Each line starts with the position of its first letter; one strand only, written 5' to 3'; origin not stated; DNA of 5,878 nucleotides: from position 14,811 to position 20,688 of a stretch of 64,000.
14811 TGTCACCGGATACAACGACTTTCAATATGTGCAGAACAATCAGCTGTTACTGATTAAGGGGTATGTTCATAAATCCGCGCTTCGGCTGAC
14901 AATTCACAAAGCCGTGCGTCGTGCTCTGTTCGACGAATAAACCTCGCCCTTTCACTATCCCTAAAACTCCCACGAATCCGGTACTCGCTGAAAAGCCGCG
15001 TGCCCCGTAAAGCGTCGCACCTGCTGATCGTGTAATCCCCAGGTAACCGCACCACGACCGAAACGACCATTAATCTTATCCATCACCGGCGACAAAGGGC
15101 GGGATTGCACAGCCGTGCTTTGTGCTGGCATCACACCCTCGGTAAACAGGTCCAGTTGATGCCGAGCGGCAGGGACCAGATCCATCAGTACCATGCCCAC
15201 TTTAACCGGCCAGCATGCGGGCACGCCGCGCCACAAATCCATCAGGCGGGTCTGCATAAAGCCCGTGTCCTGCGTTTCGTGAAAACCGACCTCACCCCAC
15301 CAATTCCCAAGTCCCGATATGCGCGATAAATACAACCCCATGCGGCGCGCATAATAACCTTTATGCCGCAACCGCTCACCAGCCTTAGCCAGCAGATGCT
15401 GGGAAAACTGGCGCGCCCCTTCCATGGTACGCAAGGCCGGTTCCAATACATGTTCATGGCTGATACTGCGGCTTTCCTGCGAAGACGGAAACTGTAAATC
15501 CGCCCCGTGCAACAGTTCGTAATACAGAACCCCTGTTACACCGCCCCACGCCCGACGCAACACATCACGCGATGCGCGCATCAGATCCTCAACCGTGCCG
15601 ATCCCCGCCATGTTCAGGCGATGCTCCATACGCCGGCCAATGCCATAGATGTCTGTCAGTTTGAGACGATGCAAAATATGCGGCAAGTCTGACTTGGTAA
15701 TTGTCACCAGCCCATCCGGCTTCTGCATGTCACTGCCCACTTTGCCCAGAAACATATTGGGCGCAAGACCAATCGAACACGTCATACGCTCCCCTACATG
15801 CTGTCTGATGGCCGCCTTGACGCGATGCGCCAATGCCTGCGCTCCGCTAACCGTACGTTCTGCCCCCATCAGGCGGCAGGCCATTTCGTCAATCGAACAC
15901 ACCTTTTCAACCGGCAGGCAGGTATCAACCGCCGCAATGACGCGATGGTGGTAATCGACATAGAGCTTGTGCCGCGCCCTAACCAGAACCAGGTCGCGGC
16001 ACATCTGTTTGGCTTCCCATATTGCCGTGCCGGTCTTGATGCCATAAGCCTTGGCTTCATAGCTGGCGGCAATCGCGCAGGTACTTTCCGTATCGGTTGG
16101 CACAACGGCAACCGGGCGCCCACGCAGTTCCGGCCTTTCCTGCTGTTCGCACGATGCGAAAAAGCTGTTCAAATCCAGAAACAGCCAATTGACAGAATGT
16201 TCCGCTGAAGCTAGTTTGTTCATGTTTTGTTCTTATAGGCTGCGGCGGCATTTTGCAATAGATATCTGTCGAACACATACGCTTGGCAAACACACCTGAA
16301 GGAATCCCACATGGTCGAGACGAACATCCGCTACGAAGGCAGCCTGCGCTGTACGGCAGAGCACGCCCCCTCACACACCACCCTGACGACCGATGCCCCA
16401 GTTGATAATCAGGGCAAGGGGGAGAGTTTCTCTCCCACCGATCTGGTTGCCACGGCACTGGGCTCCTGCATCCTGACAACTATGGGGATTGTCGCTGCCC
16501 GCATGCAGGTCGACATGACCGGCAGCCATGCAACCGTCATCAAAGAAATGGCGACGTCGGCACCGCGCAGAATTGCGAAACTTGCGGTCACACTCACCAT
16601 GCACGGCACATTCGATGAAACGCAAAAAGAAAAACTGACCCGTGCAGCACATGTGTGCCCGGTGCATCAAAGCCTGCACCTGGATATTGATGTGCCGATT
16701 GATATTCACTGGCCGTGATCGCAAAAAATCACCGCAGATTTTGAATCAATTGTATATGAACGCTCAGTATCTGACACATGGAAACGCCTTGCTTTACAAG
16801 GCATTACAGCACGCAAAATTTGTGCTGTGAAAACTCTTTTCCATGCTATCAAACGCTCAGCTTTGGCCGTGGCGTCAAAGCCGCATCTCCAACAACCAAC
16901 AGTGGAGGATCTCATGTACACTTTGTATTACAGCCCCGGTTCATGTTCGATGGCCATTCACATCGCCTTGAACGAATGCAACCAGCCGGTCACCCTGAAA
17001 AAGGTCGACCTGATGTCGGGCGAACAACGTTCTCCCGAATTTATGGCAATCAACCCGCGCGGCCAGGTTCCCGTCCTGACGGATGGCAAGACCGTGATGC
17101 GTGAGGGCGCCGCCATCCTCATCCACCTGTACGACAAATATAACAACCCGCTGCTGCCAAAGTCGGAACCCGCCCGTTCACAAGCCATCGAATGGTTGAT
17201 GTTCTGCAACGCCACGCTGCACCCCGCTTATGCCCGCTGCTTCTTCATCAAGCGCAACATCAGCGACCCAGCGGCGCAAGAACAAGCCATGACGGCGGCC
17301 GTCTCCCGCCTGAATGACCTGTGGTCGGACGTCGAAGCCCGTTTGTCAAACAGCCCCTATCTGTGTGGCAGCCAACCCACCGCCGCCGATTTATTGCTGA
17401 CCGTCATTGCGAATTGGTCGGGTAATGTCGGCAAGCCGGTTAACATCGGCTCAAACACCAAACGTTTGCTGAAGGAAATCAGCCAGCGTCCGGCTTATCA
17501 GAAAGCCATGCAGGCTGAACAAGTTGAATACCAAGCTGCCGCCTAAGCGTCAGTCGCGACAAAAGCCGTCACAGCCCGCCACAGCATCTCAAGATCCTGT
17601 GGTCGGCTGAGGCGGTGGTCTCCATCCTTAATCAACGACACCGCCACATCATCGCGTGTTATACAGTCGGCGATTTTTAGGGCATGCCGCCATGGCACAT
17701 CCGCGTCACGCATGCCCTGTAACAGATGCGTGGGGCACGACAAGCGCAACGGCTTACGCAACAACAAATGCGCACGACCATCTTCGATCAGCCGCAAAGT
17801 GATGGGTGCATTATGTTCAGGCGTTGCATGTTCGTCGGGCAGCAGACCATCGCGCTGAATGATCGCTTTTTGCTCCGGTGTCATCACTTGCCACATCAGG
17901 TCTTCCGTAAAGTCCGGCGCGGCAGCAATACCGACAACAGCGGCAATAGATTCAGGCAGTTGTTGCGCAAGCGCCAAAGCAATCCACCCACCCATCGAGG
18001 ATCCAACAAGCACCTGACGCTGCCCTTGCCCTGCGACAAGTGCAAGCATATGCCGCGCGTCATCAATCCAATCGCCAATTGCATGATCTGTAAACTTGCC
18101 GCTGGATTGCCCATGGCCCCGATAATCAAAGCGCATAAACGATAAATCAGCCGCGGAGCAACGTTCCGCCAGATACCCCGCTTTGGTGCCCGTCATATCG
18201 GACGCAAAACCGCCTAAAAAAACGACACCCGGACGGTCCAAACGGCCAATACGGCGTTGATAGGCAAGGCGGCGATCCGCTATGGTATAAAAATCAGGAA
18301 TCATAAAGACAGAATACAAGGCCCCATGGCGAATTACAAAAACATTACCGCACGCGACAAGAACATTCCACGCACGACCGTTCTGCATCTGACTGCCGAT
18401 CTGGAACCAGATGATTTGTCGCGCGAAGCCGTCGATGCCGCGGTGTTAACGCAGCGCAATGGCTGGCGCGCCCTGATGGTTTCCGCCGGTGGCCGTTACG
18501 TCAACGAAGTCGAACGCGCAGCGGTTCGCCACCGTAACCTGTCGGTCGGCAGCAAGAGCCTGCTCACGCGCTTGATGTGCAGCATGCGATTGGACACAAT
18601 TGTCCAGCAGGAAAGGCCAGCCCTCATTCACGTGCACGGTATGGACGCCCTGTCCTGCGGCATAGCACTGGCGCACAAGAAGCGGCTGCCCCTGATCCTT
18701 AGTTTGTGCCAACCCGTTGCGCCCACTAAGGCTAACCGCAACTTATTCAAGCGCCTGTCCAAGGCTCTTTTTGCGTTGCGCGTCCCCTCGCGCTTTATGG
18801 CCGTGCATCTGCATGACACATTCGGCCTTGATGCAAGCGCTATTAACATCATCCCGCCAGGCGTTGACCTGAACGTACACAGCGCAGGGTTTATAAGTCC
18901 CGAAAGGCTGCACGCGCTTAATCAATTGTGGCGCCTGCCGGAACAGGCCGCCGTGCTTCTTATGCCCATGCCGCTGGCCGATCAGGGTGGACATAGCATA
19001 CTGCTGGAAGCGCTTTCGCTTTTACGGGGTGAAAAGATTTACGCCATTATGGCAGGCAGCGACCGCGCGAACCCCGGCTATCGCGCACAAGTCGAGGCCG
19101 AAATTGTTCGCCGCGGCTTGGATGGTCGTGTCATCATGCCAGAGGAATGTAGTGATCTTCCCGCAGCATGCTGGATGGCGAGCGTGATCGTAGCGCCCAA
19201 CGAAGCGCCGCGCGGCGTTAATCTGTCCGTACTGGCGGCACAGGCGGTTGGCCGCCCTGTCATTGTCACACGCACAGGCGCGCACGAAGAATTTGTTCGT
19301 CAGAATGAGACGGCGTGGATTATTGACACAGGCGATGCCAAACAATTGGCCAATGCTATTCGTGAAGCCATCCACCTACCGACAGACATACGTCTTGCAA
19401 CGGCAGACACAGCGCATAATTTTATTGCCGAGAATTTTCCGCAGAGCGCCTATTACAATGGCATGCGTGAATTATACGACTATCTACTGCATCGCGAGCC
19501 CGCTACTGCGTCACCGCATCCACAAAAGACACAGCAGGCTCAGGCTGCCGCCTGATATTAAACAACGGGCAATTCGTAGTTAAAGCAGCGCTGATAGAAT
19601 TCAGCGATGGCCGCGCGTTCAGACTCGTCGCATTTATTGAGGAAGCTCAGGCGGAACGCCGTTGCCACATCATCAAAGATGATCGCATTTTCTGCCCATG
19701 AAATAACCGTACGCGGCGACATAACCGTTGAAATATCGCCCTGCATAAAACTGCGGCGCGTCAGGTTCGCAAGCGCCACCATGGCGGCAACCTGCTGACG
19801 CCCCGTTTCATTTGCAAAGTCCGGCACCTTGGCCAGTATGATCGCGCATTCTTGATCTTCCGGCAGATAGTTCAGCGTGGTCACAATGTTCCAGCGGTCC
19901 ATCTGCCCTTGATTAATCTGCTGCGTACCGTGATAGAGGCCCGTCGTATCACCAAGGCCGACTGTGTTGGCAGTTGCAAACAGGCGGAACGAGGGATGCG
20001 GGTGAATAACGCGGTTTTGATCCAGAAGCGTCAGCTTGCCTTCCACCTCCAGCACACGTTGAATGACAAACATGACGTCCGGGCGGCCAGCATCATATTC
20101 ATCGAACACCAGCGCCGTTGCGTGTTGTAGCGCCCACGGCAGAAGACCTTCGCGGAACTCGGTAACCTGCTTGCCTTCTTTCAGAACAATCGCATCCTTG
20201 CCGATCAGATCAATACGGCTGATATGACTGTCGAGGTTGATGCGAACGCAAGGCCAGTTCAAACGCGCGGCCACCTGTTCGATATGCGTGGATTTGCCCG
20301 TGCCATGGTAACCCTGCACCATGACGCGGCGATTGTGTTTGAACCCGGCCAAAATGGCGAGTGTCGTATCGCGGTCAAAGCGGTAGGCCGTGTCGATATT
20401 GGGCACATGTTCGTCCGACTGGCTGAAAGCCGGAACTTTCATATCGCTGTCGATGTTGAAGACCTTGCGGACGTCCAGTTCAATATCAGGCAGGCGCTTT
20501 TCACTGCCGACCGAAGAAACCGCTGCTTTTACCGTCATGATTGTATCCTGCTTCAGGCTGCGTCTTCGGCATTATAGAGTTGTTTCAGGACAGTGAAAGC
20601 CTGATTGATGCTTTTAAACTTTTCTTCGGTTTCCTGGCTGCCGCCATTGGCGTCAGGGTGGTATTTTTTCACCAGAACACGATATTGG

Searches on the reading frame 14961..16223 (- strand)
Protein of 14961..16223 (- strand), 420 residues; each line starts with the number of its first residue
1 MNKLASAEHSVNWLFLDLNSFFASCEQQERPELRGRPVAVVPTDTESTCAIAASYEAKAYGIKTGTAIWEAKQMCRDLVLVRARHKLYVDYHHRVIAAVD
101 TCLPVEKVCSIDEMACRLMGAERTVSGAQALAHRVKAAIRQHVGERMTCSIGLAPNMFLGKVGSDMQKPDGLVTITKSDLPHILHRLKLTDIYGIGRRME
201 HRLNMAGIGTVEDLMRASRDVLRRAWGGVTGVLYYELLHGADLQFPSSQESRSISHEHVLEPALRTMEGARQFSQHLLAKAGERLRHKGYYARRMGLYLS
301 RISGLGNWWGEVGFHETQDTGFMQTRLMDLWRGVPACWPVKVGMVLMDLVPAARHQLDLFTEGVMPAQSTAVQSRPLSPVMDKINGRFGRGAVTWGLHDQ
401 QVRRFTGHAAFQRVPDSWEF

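Call 56: search_protein_families(library=pfam, proteins=[window:14961-16223:-], max_evalue=0.00001)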
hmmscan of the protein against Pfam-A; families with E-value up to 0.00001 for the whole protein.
window:14961-16223:- (420 aa): 4 families
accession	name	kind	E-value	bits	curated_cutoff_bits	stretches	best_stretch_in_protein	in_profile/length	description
PF00817.25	IMS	-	4.1e-35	121.3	23.2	1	16-164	1-147/148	impB/mucB/samB family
PF11799.13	IMS_C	-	8.2e-09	36.3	20.7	1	252-359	2-109/109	impB/mucB/samB family C-terminal domain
PF21999.2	IMS_HHH_1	-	3e-07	31.2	27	1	191-242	2-53/53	DNA polymerase-iota, thumb domain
PF11798.14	IMS_HHH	-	1.7e-06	28.3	24.4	1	178-208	2-32/32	IMS family HHH motif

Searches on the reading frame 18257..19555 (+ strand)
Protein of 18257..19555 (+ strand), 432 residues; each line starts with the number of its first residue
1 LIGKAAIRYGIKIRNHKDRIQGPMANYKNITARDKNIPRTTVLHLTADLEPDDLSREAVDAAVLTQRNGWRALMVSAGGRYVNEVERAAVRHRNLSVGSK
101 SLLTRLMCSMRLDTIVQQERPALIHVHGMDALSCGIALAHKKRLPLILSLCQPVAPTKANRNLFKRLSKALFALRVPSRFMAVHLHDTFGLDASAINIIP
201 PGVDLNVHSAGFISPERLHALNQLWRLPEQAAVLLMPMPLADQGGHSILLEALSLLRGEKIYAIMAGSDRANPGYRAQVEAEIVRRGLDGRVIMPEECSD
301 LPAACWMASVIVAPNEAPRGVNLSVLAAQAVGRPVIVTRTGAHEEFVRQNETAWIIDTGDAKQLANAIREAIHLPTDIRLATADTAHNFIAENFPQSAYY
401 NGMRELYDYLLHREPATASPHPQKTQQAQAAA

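Call 56: search_protein_families(library=pfam, proteins=[window:18257-19555:+], max_evalue=0.00001)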
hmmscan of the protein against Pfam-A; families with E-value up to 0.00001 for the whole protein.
window:18257-19555:+ (432 aa): 4 families
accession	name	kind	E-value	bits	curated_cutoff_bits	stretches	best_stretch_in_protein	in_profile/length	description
PF13692.12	Glyco_trans_1_4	-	2.7e-18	67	27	1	243-372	14-140/142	Glycosyl transferases group 1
PF00534.26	Glycos_transf_1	-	9.1e-17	61.6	26.4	1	227-377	11-160/172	Glycosyl transferases group 1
PF13439.12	Glyco_transf_4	-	1.7e-12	48.2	28.5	1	68-206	18-169/170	Glycosyltransferase Family 4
PF13579.12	Glyco_trans_4_4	-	1.3e-09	39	29.7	1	65-202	14-158/158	Glycosyl transferase 4-like domain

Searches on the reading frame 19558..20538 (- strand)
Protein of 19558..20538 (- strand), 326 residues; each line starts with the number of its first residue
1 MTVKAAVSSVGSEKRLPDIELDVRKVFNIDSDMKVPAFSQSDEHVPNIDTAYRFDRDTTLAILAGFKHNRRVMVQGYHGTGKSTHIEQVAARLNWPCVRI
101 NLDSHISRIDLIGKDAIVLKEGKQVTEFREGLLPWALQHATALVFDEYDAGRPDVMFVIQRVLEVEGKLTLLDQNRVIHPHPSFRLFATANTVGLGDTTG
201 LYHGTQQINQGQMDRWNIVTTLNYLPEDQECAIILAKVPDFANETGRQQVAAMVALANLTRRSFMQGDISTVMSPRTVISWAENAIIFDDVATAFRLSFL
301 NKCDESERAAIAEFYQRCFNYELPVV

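Call 57: search_protein_families(library=pfam, proteins=[window:19558-20538:-], max_evalue=0.00001)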
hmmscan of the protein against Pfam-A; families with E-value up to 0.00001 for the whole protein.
window:19558-20538:- (326 aa): 2 families
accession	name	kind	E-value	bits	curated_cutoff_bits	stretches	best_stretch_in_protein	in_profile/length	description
PF12556.13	CobS_N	-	9.7e-17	60.8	22.2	1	16-45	5-34/34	Cobaltochelatase CobS subunit N terminal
PF07728.20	AAA_5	-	1.1e-11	45.3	22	1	72-196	2-126/139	AAA domain (dynein-related subfamily)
